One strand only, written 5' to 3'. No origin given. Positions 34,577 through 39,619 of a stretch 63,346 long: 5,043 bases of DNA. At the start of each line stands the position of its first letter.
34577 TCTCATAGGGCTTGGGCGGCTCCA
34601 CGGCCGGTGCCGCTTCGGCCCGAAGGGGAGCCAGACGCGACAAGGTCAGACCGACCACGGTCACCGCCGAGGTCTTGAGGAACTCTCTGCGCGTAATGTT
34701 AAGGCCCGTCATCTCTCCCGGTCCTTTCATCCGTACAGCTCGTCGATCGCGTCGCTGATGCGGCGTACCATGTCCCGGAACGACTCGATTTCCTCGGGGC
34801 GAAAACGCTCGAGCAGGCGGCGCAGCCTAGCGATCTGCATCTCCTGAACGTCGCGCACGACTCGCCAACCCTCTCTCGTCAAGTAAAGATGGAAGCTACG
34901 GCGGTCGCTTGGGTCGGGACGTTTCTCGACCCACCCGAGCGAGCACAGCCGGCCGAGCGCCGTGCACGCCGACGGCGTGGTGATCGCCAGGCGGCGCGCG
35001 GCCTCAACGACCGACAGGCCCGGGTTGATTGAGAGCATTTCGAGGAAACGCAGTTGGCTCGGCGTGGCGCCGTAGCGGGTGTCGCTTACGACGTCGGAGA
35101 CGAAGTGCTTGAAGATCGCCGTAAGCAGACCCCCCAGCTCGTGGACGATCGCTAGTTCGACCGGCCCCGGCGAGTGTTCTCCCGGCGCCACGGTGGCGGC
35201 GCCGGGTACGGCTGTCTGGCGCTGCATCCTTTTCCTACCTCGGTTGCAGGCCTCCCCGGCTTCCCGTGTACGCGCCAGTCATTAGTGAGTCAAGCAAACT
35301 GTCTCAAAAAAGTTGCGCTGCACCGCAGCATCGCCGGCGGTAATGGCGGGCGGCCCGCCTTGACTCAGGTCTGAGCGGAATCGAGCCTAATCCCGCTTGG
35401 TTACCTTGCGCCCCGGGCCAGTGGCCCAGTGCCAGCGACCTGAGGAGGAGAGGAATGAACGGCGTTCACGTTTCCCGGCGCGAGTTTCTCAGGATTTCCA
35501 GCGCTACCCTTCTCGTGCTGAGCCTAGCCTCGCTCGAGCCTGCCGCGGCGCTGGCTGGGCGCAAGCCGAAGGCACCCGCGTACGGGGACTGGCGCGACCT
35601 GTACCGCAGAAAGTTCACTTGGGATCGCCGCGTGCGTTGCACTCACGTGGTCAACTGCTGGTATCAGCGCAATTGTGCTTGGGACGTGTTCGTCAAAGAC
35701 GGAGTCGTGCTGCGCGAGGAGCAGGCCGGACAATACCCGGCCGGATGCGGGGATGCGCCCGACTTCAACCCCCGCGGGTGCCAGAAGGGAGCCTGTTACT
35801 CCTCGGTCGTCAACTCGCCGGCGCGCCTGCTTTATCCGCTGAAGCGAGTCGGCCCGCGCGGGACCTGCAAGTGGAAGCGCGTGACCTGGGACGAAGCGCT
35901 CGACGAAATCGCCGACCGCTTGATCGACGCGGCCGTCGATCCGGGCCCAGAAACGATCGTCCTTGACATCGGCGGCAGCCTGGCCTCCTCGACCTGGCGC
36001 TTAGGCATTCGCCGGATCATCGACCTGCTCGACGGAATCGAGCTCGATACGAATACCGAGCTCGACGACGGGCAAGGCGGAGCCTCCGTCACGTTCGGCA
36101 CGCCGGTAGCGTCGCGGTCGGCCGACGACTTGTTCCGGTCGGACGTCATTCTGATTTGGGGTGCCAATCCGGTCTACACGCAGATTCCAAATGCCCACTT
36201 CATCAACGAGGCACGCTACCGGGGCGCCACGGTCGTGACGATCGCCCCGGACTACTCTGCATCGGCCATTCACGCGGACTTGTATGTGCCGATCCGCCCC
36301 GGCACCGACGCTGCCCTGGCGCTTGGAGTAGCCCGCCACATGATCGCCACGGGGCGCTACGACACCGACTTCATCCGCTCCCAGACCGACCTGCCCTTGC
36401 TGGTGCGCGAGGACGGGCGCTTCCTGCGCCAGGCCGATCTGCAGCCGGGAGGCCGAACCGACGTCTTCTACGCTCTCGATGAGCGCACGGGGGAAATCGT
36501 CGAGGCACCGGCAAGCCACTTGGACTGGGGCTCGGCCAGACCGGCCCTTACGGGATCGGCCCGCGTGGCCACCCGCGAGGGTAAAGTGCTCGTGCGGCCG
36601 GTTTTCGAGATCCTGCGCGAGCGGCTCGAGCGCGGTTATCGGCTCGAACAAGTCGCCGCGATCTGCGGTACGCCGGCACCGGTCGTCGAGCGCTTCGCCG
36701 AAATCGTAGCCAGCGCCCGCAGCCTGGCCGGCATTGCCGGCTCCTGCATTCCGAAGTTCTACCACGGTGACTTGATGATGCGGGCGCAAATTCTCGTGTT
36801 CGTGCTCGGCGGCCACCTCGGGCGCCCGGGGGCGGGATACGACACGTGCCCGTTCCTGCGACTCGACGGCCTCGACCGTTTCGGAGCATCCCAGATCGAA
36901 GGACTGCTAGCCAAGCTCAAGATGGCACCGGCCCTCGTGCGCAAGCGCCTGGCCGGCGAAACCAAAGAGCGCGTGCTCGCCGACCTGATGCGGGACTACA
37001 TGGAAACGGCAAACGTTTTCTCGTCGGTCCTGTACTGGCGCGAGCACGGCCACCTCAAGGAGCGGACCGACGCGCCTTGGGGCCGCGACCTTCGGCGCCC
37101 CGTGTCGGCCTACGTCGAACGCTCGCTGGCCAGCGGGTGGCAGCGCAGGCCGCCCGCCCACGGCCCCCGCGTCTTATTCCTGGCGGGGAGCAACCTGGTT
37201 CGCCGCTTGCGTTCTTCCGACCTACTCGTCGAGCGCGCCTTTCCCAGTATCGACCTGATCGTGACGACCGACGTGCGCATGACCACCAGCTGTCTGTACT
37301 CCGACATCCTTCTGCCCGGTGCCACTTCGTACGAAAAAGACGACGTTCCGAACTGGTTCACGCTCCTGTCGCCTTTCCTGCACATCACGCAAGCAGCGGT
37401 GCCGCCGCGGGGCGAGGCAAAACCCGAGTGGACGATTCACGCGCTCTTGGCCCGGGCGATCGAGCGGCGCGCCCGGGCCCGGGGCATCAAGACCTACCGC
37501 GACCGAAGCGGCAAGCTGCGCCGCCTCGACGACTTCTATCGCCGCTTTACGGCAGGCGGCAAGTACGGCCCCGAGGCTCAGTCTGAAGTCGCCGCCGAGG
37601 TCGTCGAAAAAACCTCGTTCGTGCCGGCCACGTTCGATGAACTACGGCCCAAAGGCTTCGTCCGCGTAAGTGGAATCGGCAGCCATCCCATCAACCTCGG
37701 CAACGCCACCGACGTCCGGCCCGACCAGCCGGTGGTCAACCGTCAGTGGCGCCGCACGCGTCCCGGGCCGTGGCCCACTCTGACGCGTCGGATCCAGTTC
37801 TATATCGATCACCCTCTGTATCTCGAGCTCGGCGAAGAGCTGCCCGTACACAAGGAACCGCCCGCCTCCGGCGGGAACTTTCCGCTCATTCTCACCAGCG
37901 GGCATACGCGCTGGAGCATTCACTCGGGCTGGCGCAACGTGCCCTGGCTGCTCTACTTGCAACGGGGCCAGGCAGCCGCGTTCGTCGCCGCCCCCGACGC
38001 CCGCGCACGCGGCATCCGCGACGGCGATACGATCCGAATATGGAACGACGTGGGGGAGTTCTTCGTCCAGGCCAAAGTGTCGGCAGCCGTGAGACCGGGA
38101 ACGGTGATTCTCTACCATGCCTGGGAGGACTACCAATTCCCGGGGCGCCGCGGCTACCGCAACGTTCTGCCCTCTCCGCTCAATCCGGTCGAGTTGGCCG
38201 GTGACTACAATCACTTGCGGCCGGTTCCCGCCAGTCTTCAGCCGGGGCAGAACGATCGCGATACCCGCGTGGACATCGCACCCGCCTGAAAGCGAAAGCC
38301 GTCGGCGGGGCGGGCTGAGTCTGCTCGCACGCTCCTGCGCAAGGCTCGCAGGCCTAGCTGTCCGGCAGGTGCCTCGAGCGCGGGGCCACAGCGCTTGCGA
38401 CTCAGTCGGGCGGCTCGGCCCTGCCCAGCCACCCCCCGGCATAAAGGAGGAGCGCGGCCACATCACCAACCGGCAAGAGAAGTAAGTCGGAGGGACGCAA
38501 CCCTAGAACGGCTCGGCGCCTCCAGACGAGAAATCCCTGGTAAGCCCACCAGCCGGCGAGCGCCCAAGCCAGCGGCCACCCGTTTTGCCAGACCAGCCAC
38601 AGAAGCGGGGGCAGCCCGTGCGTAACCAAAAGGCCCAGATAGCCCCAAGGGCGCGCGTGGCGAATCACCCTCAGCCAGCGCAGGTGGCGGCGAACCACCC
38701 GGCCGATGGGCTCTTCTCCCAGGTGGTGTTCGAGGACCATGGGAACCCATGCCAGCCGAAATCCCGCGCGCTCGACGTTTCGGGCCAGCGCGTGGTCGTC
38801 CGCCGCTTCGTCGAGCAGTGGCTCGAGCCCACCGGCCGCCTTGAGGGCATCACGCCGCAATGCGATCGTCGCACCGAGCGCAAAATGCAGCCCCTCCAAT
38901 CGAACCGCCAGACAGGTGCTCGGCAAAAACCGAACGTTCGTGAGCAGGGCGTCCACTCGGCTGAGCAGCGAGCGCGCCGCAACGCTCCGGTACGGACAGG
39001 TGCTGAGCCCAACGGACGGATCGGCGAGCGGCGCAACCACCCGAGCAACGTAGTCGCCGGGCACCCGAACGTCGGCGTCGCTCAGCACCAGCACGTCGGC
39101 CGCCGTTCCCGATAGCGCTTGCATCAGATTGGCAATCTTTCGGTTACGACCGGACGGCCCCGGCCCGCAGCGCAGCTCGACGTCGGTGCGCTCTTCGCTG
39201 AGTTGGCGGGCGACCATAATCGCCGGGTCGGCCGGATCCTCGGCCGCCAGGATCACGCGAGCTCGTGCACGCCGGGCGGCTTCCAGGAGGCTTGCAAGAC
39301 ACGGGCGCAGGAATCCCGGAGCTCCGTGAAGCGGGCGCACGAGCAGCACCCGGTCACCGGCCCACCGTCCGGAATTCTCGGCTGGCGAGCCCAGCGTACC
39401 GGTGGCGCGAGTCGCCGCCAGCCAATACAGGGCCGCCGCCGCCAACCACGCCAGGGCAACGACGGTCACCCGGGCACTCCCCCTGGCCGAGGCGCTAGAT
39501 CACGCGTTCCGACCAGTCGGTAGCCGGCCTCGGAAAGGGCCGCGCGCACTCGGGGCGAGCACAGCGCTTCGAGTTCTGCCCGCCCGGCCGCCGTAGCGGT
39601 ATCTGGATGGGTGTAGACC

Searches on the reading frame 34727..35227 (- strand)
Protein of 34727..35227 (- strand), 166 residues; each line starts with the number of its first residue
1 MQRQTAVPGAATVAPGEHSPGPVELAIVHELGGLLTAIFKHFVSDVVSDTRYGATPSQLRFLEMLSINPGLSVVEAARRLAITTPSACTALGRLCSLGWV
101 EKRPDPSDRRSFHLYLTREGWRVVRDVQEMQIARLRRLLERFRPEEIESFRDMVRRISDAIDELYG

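Call 5: search_protein_families(library=pfam, proteins=[window:34727-35227:-], max_evalue=0.1)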
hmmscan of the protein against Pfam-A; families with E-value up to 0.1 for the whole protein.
window:34727-35227:- (166 aa): 6 families
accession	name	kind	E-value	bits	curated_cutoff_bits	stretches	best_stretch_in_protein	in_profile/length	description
PF12802.13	MarR_2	-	8.5e-15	55.1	27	1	53-111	2-61/61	MarR family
PF01047.28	MarR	-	1.3e-08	35.1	24.6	1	55-111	2-58/59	MarR family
PF13463.12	HTH_27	-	4.4e-05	24.1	22.2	1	89-120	37-68/68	Winged helix DNA-binding domain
PF09339.16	HTH_IclR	-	0.0031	17.7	22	1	59-104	6-52/52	IclR helix-turn-helix domain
PF13412.12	HTH_24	-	0.046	13.7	21.9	1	62-101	9-48/48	Winged helix-turn-helix DNA-binding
PF12840.13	HTH_20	-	0.071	13.5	27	0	55-83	3-31/51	Helix-turn-helix domain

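Call 6: search_protein_families(library=ncbifam, proteins=[window:34727-35227:-], max_evalue=0.1)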
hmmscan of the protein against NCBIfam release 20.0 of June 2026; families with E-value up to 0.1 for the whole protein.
window:34727-35227:- (166 aa): 12 families
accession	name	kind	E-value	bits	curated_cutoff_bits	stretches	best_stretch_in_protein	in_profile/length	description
NF053777.1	Saro0803TransReg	equivalog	4.2e-10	39.5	200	1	36-158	20-139/140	Saro_0803 family transcriptional regulator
NF045593.1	bilirub_TF_BilQ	equivalog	3.5e-09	36.5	125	1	39-159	15-133/135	bilirubin utilization transcriptional regulator BilQ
TIGR02337.1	HpaR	equivalog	2.7e-07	30.4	121.2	1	53-155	25-127/130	homoprotocatechuate degradation operon regulator HpaR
NF050133.1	TransRegFabT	equivalog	2.8e-07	30.9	200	1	63-163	36-136/138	fatty acid biosynthesis transcriptional regulator FabT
NF008122.0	PRK10870.1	equivalog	3.5e-07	30.1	157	1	93-164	94-165/176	transcriptional repressor MprA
NF002926.0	PRK03573.1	equivalog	6.2e-07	29.4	120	1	64-164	40-140/144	transcriptional regulator SlyA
NF008565.1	PRK11512.1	equivalog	1.8e-06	28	240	1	55-137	39-121/144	multiple antibiotic resistance transcriptional regulator MarR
NF052438.1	TransRegRv0880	equivalog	7.7e-06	25.8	220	1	57-163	35-141/143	Rv0880 family HTH-type transcriptional regulator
TIGR04472.1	reg_rSAM_mob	hypoth_equivalog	1.3e-05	25.2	240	1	36-163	14-138/141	radical SAM mobile pair system MarR family transcriptional regulator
NF041230.1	BagL_FevM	exception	0.0061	16.6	230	1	74-159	58-143/145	MarR family transcriptional regulator BagL/FevM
NF008273.0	PRK11050.1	equivalog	0.026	14.2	153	1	74-126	58-104/156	manganese-binding transcriptional regulator MntR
NF047395.1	TransRegLtdR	equivalog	0.039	13.6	250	1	91-131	86-126/166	transcriptional regulator LdtR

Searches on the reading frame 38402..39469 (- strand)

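Call 19: search_protein_families(library=pfam, proteins=[window:38402-39469:-], max_evalue=0.001)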
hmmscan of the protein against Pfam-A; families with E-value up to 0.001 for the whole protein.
window:38402-39469:- (355 aa): 4 families
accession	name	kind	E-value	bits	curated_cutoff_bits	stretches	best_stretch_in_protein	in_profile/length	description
PF13506.12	Glyco_transf_21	-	1.3e-38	132.6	21.7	1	99-266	6-173/174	Glycosyl transferase family 21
PF13632.12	Glyco_trans_2_3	-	3.3e-19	69.9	27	1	128-310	3-191/198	Glycosyl transferase family group 2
PF13641.12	Glyco_tranf_2_3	-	7.1e-19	69.2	27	1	51-266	13-228/230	Glycosyltransferase like family 2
PF00535.33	Glycos_transf_2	-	1.9e-07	31.6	23.3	1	46-210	5-165/168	Glycosyl transferase family 2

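Call 70: search_protein_families(library=ncbifam, proteins=[window:38402-39469:-], max_evalue=0.00001)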
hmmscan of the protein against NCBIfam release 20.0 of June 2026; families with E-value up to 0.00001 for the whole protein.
window:38402-39469:- (355 aa): 2 families
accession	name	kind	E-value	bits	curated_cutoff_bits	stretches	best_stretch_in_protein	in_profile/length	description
TIGR03472.1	HpnI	equivalog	9.2e-74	248.5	310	1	2-347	5-350/373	bacteriohopanetetrol glucosamine biosynthesis glycosyltransferase HpnI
TIGR03469.1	HpnB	hypoth_equivalog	5.4e-07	29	379.25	1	10-239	17-253/386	hopene-associated glycosyltransferase HpnB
